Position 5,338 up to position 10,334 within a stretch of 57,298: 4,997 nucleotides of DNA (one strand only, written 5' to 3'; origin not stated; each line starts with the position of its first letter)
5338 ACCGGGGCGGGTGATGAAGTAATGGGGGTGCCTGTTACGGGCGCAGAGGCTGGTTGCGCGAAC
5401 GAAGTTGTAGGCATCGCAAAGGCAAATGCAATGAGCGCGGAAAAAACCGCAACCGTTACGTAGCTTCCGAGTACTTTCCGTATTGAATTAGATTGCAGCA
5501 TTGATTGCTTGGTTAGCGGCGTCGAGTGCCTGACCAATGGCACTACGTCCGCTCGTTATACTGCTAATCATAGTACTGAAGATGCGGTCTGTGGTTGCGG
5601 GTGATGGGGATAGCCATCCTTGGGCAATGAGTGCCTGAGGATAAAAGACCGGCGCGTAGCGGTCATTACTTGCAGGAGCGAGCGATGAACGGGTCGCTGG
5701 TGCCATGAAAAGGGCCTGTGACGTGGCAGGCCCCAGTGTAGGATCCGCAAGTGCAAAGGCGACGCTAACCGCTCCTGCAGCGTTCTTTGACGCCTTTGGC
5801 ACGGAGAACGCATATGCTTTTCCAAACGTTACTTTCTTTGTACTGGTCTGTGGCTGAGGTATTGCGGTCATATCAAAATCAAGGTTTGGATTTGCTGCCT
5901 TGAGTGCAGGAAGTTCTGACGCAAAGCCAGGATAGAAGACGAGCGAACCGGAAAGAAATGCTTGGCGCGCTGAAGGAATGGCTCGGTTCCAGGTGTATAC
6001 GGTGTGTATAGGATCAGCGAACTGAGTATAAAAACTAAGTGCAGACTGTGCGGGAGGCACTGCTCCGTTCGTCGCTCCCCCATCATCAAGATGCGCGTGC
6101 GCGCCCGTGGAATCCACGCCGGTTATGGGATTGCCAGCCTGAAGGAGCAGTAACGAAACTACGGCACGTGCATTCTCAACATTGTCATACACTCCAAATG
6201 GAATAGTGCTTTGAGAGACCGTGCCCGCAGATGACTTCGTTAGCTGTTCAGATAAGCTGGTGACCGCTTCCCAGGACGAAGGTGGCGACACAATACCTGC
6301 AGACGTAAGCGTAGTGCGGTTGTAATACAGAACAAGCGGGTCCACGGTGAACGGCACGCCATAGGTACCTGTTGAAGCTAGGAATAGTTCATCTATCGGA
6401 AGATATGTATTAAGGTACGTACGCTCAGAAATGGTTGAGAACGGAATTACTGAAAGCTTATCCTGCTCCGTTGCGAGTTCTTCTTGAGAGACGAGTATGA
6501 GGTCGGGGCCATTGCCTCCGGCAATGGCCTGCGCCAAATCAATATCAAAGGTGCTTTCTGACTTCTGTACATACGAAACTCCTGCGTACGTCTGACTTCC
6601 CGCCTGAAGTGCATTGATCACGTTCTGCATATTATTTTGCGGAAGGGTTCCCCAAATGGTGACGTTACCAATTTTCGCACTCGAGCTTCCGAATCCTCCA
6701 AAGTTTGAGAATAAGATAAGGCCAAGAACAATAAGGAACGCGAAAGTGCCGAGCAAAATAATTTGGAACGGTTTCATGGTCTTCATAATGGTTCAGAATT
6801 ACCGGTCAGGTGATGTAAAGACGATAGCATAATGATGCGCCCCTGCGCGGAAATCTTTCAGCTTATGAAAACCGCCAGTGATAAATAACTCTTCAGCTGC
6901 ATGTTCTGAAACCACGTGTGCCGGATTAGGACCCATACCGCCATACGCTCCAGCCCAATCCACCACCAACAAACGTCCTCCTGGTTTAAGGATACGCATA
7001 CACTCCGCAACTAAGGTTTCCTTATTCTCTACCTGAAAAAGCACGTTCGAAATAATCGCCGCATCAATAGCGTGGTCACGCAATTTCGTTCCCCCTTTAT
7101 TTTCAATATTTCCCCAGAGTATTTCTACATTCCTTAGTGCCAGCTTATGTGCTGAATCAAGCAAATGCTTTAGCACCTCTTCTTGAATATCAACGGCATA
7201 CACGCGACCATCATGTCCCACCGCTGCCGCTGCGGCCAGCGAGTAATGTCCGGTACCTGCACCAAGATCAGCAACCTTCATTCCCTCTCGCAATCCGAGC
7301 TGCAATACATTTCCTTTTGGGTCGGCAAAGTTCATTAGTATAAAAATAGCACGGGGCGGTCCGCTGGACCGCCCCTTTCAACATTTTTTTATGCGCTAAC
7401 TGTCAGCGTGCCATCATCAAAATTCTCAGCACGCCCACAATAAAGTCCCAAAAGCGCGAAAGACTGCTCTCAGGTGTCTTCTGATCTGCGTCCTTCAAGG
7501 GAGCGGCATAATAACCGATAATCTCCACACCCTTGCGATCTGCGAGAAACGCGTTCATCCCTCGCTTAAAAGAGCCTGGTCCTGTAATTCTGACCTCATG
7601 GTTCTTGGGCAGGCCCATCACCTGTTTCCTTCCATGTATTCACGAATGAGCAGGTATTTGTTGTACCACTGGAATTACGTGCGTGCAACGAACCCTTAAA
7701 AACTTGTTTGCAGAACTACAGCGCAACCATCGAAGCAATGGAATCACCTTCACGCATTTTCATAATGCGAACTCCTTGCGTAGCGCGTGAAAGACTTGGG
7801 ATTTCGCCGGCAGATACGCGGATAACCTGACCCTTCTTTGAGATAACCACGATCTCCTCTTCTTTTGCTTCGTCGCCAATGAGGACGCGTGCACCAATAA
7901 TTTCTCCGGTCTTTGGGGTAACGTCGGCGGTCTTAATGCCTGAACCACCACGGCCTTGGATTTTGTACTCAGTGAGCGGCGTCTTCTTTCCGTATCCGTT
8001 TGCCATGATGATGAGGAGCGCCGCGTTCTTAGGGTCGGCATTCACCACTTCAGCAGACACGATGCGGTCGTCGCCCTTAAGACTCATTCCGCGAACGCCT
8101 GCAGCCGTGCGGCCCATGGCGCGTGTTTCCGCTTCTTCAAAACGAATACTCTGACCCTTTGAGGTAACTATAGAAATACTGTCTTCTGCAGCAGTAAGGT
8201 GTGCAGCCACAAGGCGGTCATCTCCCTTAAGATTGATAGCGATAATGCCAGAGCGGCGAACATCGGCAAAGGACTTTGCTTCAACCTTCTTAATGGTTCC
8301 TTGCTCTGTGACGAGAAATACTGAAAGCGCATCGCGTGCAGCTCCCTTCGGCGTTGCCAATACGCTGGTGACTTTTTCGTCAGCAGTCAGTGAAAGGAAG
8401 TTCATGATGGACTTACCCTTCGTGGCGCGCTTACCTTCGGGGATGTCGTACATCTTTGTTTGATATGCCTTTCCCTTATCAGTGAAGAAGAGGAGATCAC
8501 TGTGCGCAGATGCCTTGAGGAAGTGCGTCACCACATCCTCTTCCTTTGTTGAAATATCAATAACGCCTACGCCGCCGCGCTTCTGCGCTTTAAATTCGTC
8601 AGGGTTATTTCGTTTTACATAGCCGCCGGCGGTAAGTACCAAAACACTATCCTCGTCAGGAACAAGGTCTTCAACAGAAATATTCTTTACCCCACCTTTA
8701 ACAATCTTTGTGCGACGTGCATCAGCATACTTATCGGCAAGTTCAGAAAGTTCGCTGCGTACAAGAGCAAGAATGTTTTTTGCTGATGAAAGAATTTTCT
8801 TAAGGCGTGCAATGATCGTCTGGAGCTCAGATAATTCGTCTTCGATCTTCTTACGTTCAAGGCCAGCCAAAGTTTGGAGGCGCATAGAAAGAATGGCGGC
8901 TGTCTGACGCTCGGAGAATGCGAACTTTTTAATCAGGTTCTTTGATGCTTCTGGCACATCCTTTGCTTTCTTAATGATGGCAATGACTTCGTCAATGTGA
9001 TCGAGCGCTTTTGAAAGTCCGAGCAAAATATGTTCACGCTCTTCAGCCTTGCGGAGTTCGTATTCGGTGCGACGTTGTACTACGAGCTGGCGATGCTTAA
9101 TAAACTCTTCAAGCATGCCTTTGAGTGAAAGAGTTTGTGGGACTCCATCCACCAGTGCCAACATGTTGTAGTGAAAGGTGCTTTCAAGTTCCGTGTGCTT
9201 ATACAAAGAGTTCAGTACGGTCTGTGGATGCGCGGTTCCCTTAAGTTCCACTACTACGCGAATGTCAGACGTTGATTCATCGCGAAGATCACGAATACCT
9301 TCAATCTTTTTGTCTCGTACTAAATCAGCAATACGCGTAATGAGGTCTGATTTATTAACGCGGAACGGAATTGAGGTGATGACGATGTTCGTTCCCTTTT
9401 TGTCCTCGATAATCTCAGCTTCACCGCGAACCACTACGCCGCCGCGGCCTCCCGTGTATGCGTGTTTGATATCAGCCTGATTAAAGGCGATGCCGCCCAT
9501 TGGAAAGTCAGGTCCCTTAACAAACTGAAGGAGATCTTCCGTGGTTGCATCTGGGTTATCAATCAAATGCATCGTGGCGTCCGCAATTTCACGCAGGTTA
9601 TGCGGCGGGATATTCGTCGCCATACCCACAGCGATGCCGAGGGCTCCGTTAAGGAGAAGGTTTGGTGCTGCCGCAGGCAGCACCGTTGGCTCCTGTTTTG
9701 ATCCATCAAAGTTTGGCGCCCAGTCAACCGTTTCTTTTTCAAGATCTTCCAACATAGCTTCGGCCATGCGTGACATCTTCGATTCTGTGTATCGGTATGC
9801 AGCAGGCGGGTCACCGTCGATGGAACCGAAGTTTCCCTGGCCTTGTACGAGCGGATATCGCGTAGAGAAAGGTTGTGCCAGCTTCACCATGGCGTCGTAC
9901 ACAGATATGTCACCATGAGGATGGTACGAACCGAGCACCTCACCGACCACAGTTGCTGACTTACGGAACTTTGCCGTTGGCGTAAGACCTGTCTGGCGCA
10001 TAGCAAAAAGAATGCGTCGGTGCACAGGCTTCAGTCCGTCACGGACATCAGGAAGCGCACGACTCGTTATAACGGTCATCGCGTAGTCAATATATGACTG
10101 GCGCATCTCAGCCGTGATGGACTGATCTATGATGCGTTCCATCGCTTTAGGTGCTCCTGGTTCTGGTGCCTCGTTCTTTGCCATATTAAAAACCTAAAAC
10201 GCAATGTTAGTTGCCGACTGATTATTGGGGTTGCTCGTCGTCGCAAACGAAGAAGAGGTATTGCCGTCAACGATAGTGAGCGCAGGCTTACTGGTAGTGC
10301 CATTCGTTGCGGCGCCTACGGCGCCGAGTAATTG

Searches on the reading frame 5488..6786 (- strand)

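Call 104: search_protein_families(library=pfam, proteins=[window:5488-6786:-], max_evalue=0.00001)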
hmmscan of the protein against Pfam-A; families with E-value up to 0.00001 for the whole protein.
window:5488-6786:- (432 aa): 1 family
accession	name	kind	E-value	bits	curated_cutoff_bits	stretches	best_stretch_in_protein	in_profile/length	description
PF13416.11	SBP_bac_8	-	1e-17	65.3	27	1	84-370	28-267/279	Bacterial extracellular solute-binding protein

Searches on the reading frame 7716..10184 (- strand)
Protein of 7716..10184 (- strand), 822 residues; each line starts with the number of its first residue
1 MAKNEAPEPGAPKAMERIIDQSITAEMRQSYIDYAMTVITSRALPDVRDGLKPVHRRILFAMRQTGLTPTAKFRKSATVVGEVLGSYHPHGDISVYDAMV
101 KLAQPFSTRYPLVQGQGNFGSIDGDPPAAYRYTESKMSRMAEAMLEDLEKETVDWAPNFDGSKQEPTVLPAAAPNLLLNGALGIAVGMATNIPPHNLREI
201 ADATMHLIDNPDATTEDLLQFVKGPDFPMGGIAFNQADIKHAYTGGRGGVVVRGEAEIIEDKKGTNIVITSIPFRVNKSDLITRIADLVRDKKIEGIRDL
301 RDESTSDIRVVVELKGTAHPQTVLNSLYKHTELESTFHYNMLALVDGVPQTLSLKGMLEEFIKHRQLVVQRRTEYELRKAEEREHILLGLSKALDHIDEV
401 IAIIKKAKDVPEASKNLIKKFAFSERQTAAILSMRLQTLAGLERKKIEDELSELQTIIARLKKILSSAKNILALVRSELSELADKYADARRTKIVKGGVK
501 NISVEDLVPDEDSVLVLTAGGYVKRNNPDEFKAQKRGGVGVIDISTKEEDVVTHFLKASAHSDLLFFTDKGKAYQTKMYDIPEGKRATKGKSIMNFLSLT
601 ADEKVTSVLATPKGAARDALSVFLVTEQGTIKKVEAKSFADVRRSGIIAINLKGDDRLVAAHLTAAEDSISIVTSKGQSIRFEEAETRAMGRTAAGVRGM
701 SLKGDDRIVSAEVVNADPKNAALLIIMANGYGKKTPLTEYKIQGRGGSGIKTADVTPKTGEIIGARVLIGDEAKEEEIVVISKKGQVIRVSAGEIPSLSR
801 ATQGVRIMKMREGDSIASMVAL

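Call 104: search_protein_families(library=pfam, proteins=[window:7716-10184:-], max_evalue=0.00001)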
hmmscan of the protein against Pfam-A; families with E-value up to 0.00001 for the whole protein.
window:7716-10184:- (822 aa): 2 families
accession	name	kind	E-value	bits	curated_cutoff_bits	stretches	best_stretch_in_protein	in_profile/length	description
PF00521.26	DNA_topoisoIV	-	4.1e-158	527.2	31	1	42-479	1-431/432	DNA gyrase/topoisomerase IV, subunit A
PF03989.18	DNA_gyraseA_C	-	7.8e-71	233.8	27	6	776-820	1-45/48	DNA gyrase C-terminal domain, beta-propeller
